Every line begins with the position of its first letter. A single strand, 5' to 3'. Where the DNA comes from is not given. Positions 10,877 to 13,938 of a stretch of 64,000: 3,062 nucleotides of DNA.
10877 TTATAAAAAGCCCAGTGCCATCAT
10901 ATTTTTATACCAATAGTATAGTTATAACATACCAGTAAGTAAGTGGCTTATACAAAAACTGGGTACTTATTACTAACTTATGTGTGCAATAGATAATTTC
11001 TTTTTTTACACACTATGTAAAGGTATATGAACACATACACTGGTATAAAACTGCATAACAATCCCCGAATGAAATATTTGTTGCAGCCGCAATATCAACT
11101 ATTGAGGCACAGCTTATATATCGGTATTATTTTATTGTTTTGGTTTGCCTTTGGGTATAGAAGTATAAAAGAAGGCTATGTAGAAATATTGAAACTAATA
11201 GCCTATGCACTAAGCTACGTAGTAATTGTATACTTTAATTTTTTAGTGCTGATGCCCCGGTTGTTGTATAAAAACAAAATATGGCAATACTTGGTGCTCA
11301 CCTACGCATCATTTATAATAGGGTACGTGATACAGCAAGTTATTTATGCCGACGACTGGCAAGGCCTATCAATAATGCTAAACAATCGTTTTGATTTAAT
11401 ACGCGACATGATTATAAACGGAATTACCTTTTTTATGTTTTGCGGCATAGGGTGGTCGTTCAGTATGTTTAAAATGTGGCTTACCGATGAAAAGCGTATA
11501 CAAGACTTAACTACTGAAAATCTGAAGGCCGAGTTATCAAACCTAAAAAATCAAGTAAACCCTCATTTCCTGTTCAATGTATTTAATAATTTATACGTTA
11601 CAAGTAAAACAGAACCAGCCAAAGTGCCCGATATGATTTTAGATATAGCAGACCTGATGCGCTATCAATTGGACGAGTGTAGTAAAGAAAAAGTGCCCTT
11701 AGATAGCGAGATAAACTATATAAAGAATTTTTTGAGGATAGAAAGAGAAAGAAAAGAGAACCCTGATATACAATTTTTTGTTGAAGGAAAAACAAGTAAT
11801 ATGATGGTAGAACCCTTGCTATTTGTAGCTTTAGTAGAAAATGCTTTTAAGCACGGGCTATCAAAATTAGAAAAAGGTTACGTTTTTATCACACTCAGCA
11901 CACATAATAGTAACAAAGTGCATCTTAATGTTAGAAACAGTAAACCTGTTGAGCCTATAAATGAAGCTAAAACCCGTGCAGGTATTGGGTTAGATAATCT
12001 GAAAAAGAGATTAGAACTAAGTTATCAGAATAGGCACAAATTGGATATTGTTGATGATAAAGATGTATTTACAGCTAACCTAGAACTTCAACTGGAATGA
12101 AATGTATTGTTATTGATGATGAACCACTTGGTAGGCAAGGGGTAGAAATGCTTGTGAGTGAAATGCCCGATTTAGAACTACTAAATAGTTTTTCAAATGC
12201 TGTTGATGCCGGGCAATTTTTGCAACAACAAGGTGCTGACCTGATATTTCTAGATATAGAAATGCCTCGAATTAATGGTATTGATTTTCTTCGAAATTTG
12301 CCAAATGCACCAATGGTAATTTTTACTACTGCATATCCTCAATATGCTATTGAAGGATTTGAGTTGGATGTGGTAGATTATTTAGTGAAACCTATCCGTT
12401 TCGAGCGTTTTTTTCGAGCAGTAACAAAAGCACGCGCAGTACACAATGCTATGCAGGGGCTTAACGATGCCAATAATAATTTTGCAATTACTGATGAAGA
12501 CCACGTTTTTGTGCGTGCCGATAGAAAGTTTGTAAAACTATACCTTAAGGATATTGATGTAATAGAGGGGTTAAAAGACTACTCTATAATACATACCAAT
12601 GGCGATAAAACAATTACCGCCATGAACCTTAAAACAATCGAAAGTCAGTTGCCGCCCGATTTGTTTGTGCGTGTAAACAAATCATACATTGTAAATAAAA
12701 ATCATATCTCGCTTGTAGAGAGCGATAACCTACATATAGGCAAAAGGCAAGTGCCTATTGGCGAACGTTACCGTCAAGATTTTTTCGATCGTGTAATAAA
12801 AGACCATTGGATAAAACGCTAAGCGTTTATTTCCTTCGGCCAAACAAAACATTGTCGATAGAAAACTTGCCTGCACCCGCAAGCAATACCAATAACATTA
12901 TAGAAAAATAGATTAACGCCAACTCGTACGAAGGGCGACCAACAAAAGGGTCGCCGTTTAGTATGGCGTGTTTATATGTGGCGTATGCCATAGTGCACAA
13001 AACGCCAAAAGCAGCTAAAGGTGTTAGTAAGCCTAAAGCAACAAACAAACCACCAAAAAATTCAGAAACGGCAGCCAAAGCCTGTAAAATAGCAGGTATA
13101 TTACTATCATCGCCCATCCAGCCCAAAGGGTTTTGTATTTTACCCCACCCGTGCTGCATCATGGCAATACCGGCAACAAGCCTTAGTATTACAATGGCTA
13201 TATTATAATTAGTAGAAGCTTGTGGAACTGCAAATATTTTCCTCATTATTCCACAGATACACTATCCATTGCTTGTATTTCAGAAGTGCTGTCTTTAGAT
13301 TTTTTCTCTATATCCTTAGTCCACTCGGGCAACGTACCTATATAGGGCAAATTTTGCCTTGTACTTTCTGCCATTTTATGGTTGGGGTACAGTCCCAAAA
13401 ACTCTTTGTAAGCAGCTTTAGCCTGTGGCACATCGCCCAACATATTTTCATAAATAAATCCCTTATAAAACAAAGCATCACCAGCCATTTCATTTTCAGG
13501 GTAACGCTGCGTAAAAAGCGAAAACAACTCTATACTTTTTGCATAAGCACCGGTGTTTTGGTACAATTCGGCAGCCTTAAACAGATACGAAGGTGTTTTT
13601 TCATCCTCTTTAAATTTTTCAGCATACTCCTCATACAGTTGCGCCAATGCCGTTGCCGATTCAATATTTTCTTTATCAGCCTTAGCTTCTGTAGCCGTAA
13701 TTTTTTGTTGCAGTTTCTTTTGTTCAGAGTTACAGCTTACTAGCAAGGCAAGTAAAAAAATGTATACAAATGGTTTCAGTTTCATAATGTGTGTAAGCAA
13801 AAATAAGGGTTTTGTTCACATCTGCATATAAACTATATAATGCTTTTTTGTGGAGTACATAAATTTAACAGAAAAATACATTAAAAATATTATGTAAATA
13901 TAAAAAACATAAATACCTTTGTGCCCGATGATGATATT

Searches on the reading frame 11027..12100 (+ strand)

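Call 6: search_protein_families(library=pfam, proteins=[window:11027-12100:+])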
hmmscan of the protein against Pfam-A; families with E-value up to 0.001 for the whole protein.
window:11027-12100:+ (357 aa): 1 family
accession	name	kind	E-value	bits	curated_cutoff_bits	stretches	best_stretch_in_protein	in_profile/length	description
PF06580.19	His_kinase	-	8.7e-22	77.6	25.2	1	168-244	1-78/81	Histidine kinase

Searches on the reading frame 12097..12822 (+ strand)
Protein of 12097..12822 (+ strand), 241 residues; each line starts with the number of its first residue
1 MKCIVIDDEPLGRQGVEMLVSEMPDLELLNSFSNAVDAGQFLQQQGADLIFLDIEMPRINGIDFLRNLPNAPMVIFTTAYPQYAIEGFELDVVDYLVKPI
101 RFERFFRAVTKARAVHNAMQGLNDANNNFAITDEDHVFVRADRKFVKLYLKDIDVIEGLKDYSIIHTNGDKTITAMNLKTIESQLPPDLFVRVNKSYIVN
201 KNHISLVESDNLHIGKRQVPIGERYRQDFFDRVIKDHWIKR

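Call 6: search_protein_families(library=pfam, proteins=[window:12097-12822:+])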
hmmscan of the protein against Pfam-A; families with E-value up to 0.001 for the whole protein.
window:12097-12822:+ (241 aa): 2 families
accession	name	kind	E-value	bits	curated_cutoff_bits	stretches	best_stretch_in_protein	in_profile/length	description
PF00072.30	Response_reg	-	5e-18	65.7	30.2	1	4-109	2-110/111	Response regulator receiver domain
PF04397.21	LytTR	-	2.1e-17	63.6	22.6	1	144-230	2-94/98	LytTr DNA-binding domain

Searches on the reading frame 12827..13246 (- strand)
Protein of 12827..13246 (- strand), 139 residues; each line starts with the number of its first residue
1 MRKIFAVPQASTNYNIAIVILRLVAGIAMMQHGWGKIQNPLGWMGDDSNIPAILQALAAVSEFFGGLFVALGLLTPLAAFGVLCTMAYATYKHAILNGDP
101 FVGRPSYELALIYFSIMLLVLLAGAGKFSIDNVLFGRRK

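Call 6: search_protein_families(library=pfam, proteins=[window:12827-13246:-])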
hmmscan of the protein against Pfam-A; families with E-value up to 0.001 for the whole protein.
window:12827-13246:- (139 aa): 2 families
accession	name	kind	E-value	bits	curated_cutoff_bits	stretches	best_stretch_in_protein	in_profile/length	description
PF07681.17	DoxX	-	1.1e-15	58.5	23.6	1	18-91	2-81/85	DoxX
PF04173.18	DoxD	-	2.1e-05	25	22.7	1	59-135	70-145/167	TQO small subunit DoxD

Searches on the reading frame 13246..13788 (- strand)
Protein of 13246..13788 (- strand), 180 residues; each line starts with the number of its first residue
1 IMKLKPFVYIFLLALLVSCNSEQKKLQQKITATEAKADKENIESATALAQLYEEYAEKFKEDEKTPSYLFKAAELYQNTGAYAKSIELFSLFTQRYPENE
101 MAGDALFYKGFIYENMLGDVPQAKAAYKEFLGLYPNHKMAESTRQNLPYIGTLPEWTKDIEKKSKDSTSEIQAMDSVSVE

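Call 6: search_protein_families(library=pfam, proteins=[window:13246-13788:-])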
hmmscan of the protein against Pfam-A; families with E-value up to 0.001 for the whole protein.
window:13246-13788:- (180 aa): 4 families
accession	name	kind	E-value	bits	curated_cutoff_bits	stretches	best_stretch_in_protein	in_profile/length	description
PF13174.12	TPR_6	-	8e-11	42.3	26.3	1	104-137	1-33/33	Tetratricopeptide repeat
PF07719.23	TPR_2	-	6e-05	23.3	27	0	67-99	2-34/34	Tetratricopeptide repeat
PF13525.12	YfiO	-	0.00031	21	25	1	63-176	2-112/203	Outer membrane lipoprotein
PF13428.12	TPR_14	-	0.0007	20.5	23.5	0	69-100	4-35/44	Tetratricopeptide repeat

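Call 31: find_related_loci(query=window:13246-13788:-, collection=metagenome_contigs, flank=2500)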
Query window:13246-13788:- (180 aa) in metagenome_contigs; peptide patterns used: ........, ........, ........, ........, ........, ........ (x = any residue, [..] = any of these).
232 stretches matched a pattern; 7 encode a relative of the query (tblastn E <= 1e-3); 7 distinct loci.
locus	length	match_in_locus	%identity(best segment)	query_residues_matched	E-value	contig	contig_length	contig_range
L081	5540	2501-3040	99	1-180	2e-119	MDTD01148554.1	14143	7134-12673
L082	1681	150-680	73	2-180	5e-93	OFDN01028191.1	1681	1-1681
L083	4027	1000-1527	36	2-170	5e-29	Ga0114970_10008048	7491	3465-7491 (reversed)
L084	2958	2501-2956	34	24-178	1e-21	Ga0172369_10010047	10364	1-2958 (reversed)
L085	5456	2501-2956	34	24-178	1e-21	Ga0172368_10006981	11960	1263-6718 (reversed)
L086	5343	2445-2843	35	45-178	2e-21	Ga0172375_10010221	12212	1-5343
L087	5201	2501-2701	29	3-70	2e-5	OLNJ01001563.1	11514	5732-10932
